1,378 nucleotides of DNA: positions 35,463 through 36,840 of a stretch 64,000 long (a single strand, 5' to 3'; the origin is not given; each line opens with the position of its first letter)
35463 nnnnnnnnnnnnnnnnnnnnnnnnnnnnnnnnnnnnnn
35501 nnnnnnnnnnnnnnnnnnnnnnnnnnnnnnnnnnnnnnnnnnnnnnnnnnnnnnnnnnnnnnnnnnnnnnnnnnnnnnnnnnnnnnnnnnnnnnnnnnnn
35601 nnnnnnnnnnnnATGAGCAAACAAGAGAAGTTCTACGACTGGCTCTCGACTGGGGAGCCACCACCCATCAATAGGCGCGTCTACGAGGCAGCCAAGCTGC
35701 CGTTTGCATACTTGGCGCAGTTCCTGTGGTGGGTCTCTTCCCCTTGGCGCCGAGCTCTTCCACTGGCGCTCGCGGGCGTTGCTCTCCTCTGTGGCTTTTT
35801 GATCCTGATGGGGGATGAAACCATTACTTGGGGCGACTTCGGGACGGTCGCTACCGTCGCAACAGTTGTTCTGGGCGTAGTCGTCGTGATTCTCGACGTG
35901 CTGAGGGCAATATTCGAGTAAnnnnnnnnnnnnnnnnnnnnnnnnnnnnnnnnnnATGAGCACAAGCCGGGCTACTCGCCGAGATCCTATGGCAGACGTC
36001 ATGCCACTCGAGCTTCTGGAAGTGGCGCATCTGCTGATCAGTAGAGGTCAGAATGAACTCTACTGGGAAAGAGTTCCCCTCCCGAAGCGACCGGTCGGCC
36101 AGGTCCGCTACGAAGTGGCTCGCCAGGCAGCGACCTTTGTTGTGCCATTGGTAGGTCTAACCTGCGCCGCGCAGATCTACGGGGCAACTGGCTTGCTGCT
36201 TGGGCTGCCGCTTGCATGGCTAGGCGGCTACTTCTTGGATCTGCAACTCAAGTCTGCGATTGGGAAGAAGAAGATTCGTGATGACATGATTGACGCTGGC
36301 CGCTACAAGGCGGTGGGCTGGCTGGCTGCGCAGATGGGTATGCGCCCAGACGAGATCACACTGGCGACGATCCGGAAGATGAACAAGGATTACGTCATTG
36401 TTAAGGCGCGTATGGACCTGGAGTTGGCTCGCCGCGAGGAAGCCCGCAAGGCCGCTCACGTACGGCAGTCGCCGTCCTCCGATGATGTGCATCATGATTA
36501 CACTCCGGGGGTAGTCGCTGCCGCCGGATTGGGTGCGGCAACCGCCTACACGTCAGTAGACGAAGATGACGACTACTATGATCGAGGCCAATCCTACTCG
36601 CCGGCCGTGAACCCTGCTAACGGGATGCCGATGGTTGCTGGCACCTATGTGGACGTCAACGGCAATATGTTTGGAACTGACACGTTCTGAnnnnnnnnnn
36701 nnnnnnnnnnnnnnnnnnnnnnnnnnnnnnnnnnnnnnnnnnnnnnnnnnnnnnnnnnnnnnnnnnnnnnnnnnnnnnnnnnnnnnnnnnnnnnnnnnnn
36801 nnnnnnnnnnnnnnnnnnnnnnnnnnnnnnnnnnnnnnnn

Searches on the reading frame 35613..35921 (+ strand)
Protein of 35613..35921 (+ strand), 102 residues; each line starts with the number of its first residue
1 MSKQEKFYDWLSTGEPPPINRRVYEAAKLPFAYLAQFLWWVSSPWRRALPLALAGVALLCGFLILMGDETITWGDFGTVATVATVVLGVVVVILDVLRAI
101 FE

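Call 3: search_protein_families(library=pfam, proteins=[window:35613-35921:+], max_evalue=1)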
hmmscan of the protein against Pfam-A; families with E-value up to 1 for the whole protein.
window:35613-35921:+ (102 aa): 1 family
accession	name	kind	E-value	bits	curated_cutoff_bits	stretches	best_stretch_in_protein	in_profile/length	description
PF20134.4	DUF6524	-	0.15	12.3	27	1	37-93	25-82/131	Family of unknown function (DUF6524)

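Call 4: search_protein_families(library=phrogs, proteins=[window:35613-35921:+], max_evalue=0.1)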
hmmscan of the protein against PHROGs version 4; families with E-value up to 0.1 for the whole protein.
window:35613-35921:+ (102 aa): 1 family
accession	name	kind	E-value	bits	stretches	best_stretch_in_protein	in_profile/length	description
phrog_36394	-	unknown function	0.089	13.5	0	45-65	13-33/49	-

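Call 11: search_protein_families(library=ncbifam, proteins=[window:35613-35921:+], max_evalue=1)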
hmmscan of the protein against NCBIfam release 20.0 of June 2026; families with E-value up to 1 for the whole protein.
window:35613-35921:+ (102 aa): 0 families

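Call 12: search_protein_families(library=padloc, proteins=[window:35613-35921:+], max_evalue=1)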
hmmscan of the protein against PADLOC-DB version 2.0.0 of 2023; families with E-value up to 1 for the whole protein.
window:35613-35921:+ (102 aa): 0 families

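Call 67: search_dna_similar(query=window:35613-35921:+, collection=plasmids, mode=protein, max_evalue=0.01, max_rows=20, rows=spread)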
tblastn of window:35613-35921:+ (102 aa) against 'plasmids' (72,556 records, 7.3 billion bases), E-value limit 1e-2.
Records with a match: 7; places in all: 7; records where one place covers at least 80% of the query: 0.
Best place of each record, by identity: >=99% 4; 95-99% 3.
By first word of the organism name: Cupriavidus 7.
By predicted mobility (MOB-suite, as given by PLSDB): conjugative 6; non-mobilizable 1.
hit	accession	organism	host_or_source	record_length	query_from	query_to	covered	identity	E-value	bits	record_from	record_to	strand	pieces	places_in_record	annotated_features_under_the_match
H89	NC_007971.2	Cupriavidus metallidurans CH34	-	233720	1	77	75%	100.0%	9e-36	134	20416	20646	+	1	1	hypothetical protein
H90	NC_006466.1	Cupriavidus metallidurans CH34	-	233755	1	77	75%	100.0%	9e-36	134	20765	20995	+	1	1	hypothetical protein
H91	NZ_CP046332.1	Cupriavidus metallidurans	sedimentation pond in a zinc factory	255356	1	77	75%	100.0%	9e-36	134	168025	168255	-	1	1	hypothetical protein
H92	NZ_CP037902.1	Cupriavidus metallidurans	Soil,gold-copper mine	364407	1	77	75%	100.0%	9e-36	134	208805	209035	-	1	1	hypothetical protein | GNAT family N-acetyltransferase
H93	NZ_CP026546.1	Cupriavidus metallidurans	single cell,soil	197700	1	77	75%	98.7%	3e-35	133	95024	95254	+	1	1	hypothetical protein | GNAT family N-acetyltransferase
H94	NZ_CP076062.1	Cupriavidus sp. EM10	Pure-cultured cell,sewage water sludge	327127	1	77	75%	98.7%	3e-35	133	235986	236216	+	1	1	hypothetical protein | GNAT family N-acetyltransferase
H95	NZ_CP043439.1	Cupriavidus campinensis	cell culture,soil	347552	1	76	75%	97.4%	3e-33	127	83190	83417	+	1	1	hypothetical protein | GNAT family N-acetyltransferase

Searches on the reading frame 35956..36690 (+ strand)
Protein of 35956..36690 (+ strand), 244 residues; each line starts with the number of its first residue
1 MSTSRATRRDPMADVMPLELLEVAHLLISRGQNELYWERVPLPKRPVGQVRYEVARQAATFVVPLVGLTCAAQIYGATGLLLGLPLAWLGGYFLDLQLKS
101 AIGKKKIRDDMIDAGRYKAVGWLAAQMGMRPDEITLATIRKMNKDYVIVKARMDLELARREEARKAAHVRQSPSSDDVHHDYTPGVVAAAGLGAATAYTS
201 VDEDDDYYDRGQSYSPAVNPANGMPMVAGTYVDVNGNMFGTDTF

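Call 3: search_protein_families(library=pfam, proteins=[window:35956-36690:+], max_evalue=1)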
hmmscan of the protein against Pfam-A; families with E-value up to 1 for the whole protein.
window:35956-36690:+ (244 aa): 1 family
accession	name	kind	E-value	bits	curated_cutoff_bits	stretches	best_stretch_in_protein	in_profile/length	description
PF10624.15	TraS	-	0.36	10.9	27.4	1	209-241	124-154/157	Plasmid conjugative transfer entry exclusion protein TraS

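Call 4: search_protein_families(library=phrogs, proteins=[window:35956-36690:+], max_evalue=0.1)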
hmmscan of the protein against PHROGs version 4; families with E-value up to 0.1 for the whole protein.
window:35956-36690:+ (244 aa): 0 families

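Call 11: search_protein_families(library=ncbifam, proteins=[window:35956-36690:+], max_evalue=1)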
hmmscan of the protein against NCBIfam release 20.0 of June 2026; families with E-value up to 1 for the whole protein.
window:35956-36690:+ (244 aa): 0 families

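Call 12: search_protein_families(library=padloc, proteins=[window:35956-36690:+], max_evalue=1)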
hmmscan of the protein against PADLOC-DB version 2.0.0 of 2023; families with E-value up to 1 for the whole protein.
window:35956-36690:+ (244 aa): 0 families

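Call 65: search_dna_similar(query=window:35989-36690:+, collection=plasmids, mode=protein, max_evalue=0.01, max_rows=20, rows=spread)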
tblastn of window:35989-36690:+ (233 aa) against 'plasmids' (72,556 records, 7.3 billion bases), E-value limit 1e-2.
Records with a match: 7; places in all: 7; records where one place covers at least 80% of the query: 7.
Best place of each record, by identity: >=99% 4; 95-99% 3.
By first word of the organism name: Cupriavidus 7.
By predicted mobility (MOB-suite, as given by PLSDB): conjugative 6; non-mobilizable 1.
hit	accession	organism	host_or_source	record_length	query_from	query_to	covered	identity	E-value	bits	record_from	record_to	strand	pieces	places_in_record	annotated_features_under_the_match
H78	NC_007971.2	Cupriavidus metallidurans CH34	-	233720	1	233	100%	100.0%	5e-114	365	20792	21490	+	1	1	hypothetical protein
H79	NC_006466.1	Cupriavidus metallidurans CH34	-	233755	1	233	100%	100.0%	5e-114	365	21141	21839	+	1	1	hypothetical protein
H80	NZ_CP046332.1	Cupriavidus metallidurans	sedimentation pond in a zinc factory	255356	1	233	100%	100.0%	5e-114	365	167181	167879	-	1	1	hypothetical protein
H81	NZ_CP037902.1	Cupriavidus metallidurans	Soil,gold-copper mine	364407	1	233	100%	100.0%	5e-114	365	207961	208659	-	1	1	hypothetical protein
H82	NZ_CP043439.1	Cupriavidus campinensis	cell culture,soil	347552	1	233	100%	98.3%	2e-105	340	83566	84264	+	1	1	hypothetical protein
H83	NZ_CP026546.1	Cupriavidus metallidurans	single cell,soil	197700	1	233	100%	97.9%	3e-105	340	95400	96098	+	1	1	hypothetical protein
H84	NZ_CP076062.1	Cupriavidus sp. EM10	Pure-cultured cell,sewage water sludge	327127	1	233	100%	97.9%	3e-105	340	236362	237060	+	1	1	hypothetical protein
